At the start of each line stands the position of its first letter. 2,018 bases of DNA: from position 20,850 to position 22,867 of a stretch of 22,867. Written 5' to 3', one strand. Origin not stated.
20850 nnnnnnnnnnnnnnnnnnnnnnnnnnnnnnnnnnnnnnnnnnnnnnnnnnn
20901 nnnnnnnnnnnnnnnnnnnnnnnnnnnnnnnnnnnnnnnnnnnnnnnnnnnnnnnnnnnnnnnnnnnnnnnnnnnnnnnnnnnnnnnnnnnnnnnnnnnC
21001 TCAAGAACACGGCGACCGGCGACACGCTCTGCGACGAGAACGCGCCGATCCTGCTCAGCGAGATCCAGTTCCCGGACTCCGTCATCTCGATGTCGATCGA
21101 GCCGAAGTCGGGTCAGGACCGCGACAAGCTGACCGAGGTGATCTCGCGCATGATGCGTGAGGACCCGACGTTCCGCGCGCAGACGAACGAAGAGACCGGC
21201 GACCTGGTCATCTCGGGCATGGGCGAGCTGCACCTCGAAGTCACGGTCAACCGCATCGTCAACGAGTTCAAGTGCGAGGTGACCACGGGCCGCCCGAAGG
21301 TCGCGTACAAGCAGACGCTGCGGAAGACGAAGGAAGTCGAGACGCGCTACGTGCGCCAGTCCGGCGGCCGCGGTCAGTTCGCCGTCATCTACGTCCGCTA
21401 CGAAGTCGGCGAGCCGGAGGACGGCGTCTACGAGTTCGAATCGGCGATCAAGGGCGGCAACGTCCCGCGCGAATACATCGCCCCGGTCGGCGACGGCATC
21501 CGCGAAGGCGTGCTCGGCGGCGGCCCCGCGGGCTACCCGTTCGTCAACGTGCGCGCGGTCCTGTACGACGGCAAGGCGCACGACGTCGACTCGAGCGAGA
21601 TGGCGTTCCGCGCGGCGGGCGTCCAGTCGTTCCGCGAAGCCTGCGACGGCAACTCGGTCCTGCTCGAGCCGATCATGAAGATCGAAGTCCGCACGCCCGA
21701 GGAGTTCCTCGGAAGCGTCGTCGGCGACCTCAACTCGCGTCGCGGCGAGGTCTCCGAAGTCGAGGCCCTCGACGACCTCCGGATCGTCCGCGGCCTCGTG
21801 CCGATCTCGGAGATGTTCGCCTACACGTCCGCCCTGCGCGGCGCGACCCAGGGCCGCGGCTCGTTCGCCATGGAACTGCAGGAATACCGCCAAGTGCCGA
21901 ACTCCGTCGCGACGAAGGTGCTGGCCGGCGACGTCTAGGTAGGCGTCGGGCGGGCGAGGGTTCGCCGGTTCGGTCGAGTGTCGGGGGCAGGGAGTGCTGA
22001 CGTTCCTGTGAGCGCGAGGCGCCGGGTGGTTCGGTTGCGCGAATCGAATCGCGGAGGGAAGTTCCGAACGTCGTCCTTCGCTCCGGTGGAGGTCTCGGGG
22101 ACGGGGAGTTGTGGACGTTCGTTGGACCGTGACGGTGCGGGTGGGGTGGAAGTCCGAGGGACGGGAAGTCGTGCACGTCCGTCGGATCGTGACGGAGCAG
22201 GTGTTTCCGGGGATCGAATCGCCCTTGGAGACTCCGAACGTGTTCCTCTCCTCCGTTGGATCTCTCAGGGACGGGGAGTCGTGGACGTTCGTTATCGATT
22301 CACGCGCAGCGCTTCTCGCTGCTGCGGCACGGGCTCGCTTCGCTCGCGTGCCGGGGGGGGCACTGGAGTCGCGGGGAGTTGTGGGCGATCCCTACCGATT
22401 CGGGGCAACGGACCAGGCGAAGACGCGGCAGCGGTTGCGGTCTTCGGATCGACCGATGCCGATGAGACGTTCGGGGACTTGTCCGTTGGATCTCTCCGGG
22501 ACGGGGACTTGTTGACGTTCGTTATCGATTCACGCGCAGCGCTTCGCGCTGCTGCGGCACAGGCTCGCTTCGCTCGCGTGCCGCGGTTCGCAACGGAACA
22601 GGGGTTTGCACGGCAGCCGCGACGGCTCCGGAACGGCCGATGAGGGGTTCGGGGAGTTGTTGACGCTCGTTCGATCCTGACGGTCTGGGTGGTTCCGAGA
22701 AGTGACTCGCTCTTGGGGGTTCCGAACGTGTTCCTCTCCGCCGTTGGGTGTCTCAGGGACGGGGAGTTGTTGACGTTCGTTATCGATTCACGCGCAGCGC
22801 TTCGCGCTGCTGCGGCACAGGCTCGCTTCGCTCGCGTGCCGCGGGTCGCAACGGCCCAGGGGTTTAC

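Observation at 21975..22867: Unexplained ~900-bp mosaic tandem repeat array abutting the EF-G paralog and running off the contig edge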

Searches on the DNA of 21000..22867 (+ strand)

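Call 5: search_rna_families(source=window, start=21000, end=22867, threshold=evalue, max_evalue=1)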
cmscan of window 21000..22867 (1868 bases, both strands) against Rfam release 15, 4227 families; matches with E-value up to 1: 1.
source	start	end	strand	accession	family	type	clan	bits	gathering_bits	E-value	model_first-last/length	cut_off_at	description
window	21717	21787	+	RF01779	AS1726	Gene;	-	22.9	50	0.81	1-78/78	no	AS1726 sRNA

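Call 52: search_dna_similar(query=window:21939-22867:+, collection=plasmids, mode=distant, max_evalue=0.001, max_rows=10)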
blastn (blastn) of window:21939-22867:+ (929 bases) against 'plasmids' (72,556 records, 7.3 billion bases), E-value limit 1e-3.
No match.

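Call 53: search_dna_similar(query=window:21939-22867:+, collection=phages, mode=distant, max_evalue=0.001, max_rows=10)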
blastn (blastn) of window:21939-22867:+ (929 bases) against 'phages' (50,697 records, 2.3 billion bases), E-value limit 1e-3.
No match.

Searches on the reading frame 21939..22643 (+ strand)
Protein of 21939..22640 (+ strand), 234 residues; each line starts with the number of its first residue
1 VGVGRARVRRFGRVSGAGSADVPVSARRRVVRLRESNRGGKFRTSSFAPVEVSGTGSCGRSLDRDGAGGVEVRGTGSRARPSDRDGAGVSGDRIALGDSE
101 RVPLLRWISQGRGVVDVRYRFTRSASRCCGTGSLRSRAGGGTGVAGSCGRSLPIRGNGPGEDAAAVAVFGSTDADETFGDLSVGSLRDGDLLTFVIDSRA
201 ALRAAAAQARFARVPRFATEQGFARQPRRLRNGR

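Call 13: search_protein_families(library=pfam, proteins=[window:21978-22643:+])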
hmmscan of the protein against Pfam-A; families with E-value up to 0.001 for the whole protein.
window:21978-22643:+ (221 aa): 0 families

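Call 79: search_protein_families(library=pfam, proteins=[window:21939-22640:+], max_evalue=1)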
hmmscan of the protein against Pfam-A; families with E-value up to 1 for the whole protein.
seq(234 aa): 0 families
